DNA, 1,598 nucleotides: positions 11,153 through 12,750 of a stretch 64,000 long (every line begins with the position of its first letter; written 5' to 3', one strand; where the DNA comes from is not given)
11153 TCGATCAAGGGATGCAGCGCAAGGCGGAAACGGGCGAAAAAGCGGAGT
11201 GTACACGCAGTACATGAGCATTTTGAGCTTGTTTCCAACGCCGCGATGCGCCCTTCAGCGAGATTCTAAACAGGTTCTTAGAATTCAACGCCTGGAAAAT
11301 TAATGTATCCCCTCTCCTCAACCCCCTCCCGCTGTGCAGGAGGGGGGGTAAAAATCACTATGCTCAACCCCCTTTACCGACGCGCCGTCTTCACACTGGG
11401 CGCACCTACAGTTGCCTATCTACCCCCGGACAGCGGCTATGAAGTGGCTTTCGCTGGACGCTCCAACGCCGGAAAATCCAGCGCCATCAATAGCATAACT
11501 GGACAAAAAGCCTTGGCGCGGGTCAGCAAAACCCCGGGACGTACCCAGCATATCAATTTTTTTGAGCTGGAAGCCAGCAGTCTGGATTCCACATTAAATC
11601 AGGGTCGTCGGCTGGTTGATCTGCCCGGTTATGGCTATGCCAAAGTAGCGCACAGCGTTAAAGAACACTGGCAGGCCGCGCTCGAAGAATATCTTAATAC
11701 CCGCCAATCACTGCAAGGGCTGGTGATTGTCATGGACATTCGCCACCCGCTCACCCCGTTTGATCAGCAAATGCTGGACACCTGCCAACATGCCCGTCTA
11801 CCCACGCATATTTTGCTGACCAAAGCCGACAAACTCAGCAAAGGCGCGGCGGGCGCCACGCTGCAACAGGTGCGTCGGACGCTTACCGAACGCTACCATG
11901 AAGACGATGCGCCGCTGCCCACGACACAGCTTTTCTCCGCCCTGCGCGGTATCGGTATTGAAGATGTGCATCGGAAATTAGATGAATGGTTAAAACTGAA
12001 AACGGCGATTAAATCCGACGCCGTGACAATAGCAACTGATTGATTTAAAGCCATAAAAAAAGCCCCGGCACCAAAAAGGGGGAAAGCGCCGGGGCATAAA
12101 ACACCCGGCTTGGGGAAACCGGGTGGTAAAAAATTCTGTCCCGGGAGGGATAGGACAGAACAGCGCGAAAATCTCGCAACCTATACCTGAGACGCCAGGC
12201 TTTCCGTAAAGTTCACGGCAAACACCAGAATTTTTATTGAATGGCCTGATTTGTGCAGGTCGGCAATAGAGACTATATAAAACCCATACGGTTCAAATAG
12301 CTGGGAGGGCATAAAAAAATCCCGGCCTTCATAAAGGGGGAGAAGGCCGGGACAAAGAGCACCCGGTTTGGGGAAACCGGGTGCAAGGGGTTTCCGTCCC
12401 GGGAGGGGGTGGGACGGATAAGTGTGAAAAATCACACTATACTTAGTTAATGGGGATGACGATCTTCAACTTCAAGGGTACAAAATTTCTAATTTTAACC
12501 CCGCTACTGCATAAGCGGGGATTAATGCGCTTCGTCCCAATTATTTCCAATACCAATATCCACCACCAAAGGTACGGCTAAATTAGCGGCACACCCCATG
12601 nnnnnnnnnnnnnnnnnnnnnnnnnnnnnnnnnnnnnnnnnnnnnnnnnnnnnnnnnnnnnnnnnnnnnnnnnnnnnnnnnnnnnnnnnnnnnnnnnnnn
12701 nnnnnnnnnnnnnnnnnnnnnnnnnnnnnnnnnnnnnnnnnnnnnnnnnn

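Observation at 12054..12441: Two tandem structured RNAs with C-rich (anti-SD-like) loops between engB and polA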

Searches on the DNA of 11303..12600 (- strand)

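Call 4: search_rna_families(source=window, start=11950, end=12600, threshold=evalue, max_evalue=10, show_alignments=5)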
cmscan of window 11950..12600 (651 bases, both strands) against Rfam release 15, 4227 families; matches with E-value up to 10: 35.
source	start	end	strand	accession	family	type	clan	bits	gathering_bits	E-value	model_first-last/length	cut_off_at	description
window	12314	12425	-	RF02344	ar14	Gene; sRNA;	-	35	58.8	8.2e-05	1-123/123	no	Alphaproteobacterial ar14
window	12315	12388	-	RF02833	Scr3202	Gene; sRNA;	-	32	52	0.012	1-95/95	no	Streptomyces RNA 3202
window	12354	12427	-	RF02791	CcsR1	Gene; sRNA;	-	29.7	65.3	3.1e-05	1-83/83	no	Conserved CCUCCUCCC motif stress-induced RNA 1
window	12313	12384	-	RF01719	Pseudomon-1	Gene; sRNA;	-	29.1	50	0.0012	34-107/116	no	Pseudomon-1/ErsA RNA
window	12314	12410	-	RF02232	sX13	Gene; sRNA;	-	28.9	50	0.0017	1-115/115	no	Xanthomonadaceae sRNA sX13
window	12098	12165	-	RF02833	Scr3202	Gene; sRNA;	-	28.6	52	0.052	1-95/95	no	Streptomyces RNA 3202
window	12311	12384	-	RF02837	anti-hemB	Gene; sRNA;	-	28.3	49.5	0.00015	1-81/81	no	Burkholderia RNA 7 (anti-hemB)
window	12355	12423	-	RF01066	6C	Cis-reg;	-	26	47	0.31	1-75/75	no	6C RNA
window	12057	12203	-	RF02232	sX13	Gene; sRNA;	-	24.9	50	0.014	1-115/115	no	Xanthomonadaceae sRNA sX13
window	12057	12131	-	RF02791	CcsR1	Gene; sRNA;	-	24.7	65.3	0.0009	1-83/83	no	Conserved CCUCCUCCC motif stress-induced RNA 1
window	12055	12159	-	RF02837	anti-hemB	Gene; sRNA;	-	24.6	49.5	0.0017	1-81/81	no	Burkholderia RNA 7 (anti-hemB)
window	12055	12131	-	RF02278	Betaproteobacteria_toxic_sRNA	Gene; sRNA;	-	20.4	50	0.13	1-64/64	no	Betaproteobacteria toxic small RNA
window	12308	12422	-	RF00122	GadY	Gene; sRNA;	-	19.8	45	0.21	1-114/114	no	GadY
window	12313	12353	-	RF00110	RybB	Gene; sRNA;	-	18.9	40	0.28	32-78/79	no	RybB RNA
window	12318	12351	-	RF03184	mir-1250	Gene; miRNA;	-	18.4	80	0.98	32-65/104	no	mir-1250 microRNA precursor family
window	12045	12124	-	RF01719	Pseudomon-1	Gene; sRNA;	-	17.4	50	0.82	33-116/116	no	Pseudomon-1/ErsA RNA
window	12312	12378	-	RF02278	Betaproteobacteria_toxic_sRNA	Gene; sRNA;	-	15.1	50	2.8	1-64/64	no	Betaproteobacteria toxic small RNA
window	12054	12132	-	RF00021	Spot_42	Gene; sRNA;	-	13.8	80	7.7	1-115/115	no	Spot 42 RNA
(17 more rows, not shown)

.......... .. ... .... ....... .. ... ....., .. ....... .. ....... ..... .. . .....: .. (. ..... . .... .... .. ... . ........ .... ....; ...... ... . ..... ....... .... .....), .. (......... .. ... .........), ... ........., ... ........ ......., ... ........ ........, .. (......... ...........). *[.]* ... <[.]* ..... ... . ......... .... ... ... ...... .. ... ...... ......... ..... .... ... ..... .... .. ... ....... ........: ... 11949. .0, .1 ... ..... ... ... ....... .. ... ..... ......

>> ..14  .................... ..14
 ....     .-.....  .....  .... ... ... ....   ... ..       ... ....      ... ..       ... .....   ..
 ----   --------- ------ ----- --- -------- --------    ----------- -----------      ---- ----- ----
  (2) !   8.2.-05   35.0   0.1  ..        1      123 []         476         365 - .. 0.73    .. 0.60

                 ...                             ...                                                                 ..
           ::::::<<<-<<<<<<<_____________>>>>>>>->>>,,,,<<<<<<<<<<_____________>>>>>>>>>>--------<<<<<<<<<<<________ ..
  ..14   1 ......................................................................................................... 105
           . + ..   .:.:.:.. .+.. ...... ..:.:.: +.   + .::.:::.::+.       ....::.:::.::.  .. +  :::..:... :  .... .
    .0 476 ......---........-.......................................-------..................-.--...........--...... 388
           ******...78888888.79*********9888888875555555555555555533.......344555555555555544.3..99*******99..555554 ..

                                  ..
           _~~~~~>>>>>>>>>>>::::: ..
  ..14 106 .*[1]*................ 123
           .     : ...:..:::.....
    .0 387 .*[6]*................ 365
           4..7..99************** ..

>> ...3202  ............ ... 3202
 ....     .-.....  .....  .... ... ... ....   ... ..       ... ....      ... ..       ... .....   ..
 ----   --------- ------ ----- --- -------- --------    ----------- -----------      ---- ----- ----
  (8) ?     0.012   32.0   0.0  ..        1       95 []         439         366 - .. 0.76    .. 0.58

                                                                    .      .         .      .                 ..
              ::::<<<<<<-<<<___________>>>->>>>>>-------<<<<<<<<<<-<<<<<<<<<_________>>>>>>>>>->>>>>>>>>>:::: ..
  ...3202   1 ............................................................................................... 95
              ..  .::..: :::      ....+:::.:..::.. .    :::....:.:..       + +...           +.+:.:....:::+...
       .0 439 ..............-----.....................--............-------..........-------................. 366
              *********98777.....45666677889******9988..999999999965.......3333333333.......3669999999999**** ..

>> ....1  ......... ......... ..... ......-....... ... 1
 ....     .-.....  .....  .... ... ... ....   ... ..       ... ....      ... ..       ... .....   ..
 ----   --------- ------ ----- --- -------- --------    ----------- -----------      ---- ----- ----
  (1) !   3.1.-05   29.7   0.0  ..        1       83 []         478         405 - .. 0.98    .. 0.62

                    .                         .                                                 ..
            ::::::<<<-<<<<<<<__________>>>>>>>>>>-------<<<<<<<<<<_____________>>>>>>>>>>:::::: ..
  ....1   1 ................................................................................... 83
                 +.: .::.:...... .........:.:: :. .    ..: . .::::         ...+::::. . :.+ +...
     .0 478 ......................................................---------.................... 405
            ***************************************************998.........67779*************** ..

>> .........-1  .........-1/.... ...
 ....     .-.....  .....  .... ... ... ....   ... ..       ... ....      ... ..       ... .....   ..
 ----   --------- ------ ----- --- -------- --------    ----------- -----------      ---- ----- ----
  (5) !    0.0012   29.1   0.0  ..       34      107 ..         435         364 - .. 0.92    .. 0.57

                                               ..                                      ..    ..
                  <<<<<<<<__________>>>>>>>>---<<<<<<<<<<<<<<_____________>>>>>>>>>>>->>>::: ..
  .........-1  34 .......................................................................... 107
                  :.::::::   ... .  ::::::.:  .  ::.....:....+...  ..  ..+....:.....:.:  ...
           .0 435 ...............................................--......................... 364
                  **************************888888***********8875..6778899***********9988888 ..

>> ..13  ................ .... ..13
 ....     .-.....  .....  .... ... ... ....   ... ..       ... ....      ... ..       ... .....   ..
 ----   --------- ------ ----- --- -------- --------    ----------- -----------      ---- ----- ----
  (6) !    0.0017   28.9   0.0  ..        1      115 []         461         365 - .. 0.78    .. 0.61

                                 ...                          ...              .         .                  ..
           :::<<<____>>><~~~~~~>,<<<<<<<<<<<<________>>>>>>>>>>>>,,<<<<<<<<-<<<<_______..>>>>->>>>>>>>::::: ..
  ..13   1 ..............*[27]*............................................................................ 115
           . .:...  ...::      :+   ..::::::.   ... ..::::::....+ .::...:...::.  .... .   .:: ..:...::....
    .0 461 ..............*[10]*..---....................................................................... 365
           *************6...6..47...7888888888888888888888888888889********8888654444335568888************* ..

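Call 25: build_rna_model(alignment_id=A2)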
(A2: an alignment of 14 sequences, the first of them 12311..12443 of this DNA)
Model R1 built from alignment A2 (14 sequences, 146 columns); structure: RNAalifold consensus.
model positions 132; base pairs 31; branch points 3; effective number of sequences 1.67; information 0.59 bits per position. Calibrated on 0.2 Mb of random sequence (short: E-values are rough).
structure used (alignment columns):
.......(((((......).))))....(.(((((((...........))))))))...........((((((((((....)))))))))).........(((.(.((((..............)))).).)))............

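Call 30: search_with_rna_model(model_id=R1, sources=[window, L006, L007, L008, L009, L011, L012, L013, L014, L016, L018, L019, L020], max_evalue=1)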
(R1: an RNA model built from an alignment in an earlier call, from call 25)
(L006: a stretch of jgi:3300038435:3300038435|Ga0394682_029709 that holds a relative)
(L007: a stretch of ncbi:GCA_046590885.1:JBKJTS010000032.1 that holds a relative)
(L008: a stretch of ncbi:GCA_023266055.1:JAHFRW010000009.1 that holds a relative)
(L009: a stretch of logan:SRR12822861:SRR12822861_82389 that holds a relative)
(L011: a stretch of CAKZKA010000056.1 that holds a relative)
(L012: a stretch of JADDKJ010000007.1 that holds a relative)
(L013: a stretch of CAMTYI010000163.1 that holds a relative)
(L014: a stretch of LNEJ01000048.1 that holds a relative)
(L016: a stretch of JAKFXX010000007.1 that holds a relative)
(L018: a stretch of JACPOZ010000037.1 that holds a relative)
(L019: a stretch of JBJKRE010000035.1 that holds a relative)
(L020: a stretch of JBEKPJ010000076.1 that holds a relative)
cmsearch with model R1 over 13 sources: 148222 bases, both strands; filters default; matches with E-value up to 1: 18.
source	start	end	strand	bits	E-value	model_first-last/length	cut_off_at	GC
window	12311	12442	-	144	4.1e-33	1-132/132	no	0.55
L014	2077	2210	+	135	6.4e-31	1-132/132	no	0.6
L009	3131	3264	-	134.9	6.9e-31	1-132/132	no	0.57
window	12054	12184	-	134.8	7.3e-31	1-132/132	no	0.53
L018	3802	3934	-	132.7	2.3e-30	1-132/132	no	0.59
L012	6803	6932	-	131.5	4.4e-30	1-132/132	no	0.58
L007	3171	3302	-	130.6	7.4e-30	1-132/132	no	0.56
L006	3545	3678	-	129.8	1.2e-29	1-132/132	no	0.49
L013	472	601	+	129.3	1.6e-29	1-132/132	no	0.59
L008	3338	3469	-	126.3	8.2e-29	1-132/132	no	0.57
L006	3271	3401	-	126.3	8.5e-29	1-132/132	no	0.55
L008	3113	3246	-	124.5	2.3e-28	1-132/132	no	0.55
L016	6648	6778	-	123.2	4.7e-28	1-132/132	no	0.57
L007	3427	3556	-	116.6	1.9e-26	1-132/132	no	0.55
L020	2344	2474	-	19.6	0.0075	1-132/132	no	0.62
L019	6717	6734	+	14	0.18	64-81/132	no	0.67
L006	3256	3426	+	12.5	0.4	1-132/132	no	0.5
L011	7433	7448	+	11.9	0.58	65-80/132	no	0.69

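Call 37: search_with_rna_model(model_id=R1, sources=[L023, L024, L025, L026, L027, L028, L029, L030, L031, L032, L033, L034, L035, L036, L037, L038], max_evalue=0.1)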
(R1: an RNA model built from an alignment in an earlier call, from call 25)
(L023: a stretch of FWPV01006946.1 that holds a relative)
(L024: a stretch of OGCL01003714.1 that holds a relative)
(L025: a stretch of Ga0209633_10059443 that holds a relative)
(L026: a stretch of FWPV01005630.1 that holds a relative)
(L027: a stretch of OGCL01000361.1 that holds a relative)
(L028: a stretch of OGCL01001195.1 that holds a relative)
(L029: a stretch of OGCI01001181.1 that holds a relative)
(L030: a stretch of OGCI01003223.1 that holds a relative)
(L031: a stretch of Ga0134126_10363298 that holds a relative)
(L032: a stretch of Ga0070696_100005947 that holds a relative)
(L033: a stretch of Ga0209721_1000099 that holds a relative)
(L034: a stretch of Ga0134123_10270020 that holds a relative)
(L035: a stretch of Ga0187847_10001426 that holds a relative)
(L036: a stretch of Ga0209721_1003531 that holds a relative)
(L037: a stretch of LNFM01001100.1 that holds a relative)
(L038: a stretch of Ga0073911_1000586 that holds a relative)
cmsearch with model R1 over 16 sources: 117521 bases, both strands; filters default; matches with E-value up to 0.1: 6.
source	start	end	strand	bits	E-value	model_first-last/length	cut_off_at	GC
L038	1646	1776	+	143.8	3.8e-33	1-132/132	no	0.52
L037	2073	2206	+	135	5e-31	1-132/132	no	0.6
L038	1904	2034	+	122.7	5e-28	1-132/132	no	0.55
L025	1261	1388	+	54.4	2e-11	1-132/132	no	0.56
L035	2012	2142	-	19.6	0.006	1-132/132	no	0.62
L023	7265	7398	+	17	0.026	1-132/132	no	0.69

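Call 45: search_with_rna_model(model_id=R1, sources=[L039, L040, L041, L042], max_evalue=10, filters=off, show_alignments=3)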
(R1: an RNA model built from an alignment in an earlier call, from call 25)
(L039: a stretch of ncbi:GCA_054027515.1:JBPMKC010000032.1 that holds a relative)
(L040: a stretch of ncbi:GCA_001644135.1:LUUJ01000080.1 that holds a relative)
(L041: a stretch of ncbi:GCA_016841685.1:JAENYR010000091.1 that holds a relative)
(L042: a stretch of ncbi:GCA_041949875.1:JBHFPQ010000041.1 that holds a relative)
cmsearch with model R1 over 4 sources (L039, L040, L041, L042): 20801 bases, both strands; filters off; matches with E-value up to 10: 21.
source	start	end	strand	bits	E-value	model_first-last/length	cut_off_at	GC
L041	3344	3477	-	62.7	3.5e-14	1-132/132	no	0.6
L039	3347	3473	-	52.9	8.3e-12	1-132/132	no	0.65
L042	3767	3907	-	19.1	0.0015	1-132/132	no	0.69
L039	3136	3251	-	9.2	0.38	1-132/132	no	0.57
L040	4771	4912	+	8.6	0.5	1-132/132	no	0.55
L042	799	820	-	7.6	0.89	28-49/132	no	0.91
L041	2429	2444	+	6.6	1.6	65-80/132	no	0.75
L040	1368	1496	+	6.3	1.8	1-132/132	no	0.48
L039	1716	1830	-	6.3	1.9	1-132/132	no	0.43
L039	3139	3218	+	5.4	3.1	1-132/132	no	0.62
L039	1804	1921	+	5.2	3.5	1-132/132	no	0.53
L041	3452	3538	+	5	3.8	1-132/132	no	0.46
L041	3033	3063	+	5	4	92-123/132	no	0.65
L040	5038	5057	-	4.3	5.6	63-82/132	no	0.75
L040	1120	1218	-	4.1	6.3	1-132/132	no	0.48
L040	709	760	+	4.1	6.4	1-132/132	no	0.48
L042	309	334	-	4.1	6.4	26-51/132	no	0.65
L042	1630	1651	+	4.1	6.5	28-49/132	no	0.73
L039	3264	3278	-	3.5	9.1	1-132/132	no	0.13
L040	760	787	-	3.4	9.5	1-132/132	no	0.29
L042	1840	1867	+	3.3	9.7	23-51/132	no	0.82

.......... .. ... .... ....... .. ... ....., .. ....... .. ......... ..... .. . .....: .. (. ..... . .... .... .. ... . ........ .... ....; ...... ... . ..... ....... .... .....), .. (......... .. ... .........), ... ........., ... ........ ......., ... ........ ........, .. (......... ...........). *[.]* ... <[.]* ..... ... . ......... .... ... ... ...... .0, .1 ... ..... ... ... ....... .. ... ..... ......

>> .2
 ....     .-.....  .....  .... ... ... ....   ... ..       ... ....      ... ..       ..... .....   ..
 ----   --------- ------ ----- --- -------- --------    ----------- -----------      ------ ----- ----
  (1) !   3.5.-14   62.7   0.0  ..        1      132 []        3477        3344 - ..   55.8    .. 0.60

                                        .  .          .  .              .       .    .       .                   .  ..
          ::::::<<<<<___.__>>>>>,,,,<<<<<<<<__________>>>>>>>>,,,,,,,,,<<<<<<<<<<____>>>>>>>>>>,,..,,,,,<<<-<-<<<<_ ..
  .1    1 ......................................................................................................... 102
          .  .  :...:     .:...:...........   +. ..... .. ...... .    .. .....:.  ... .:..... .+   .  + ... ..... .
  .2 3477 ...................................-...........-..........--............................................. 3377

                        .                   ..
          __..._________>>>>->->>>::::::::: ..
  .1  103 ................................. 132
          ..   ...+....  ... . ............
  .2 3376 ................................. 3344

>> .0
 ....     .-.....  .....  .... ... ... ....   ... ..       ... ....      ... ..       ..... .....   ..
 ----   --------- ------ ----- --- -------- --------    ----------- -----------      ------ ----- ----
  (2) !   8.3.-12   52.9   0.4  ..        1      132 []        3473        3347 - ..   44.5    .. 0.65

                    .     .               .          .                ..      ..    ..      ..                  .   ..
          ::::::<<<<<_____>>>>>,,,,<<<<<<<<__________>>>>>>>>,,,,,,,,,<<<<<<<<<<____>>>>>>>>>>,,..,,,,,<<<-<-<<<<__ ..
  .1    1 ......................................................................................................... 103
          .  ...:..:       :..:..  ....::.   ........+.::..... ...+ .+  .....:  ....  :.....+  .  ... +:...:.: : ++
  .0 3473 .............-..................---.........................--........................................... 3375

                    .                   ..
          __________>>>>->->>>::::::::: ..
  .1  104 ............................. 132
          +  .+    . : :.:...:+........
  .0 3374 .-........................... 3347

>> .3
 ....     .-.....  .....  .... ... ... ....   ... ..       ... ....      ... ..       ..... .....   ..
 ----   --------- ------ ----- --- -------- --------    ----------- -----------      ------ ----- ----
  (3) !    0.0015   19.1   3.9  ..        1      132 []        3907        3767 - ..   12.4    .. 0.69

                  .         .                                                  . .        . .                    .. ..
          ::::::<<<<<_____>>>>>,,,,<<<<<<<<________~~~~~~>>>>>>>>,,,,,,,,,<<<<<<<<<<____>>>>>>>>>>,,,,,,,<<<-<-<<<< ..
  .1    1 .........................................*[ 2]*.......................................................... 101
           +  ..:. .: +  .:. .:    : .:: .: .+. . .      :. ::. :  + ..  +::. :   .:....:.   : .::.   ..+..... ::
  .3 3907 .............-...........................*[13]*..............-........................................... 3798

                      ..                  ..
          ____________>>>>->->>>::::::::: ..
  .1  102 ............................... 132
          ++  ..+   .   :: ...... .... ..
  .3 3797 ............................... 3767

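Call 46: search_rna_families(sources=[L039, L040, L041, L042, L025, L009, L014], threshold=gathering)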
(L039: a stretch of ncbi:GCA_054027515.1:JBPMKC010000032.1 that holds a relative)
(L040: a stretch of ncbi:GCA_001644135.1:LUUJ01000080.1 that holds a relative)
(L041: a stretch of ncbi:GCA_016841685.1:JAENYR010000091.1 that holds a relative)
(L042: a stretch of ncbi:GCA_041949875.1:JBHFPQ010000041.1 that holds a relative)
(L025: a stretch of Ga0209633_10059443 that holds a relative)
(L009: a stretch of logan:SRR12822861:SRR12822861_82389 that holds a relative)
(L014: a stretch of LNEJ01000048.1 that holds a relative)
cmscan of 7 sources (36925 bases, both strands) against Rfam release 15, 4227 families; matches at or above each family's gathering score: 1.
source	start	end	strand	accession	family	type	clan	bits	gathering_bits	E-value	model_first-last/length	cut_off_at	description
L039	3347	3452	-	RF02837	anti-hemB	Gene; sRNA;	-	50.1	49.5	6.1e-09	1-81/81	no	Burkholderia RNA 7 (anti-hemB)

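Call 48: search_rna_families(sources=[L039, L041, L042], threshold=evalue, max_evalue=0.01, show_alignments=3)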
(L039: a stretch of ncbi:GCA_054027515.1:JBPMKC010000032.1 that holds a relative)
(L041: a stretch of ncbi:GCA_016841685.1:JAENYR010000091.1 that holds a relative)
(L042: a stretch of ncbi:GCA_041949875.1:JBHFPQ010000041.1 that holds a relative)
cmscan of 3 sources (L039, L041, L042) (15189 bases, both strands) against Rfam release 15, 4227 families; matches with E-value up to 0.01: 1.
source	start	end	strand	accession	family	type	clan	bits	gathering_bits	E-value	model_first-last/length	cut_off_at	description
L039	3347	3452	-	RF02837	anti-hemB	Gene; sRNA;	-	50.1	49.5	2.5e-09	1-81/81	no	Burkholderia RNA 7 (anti-hemB)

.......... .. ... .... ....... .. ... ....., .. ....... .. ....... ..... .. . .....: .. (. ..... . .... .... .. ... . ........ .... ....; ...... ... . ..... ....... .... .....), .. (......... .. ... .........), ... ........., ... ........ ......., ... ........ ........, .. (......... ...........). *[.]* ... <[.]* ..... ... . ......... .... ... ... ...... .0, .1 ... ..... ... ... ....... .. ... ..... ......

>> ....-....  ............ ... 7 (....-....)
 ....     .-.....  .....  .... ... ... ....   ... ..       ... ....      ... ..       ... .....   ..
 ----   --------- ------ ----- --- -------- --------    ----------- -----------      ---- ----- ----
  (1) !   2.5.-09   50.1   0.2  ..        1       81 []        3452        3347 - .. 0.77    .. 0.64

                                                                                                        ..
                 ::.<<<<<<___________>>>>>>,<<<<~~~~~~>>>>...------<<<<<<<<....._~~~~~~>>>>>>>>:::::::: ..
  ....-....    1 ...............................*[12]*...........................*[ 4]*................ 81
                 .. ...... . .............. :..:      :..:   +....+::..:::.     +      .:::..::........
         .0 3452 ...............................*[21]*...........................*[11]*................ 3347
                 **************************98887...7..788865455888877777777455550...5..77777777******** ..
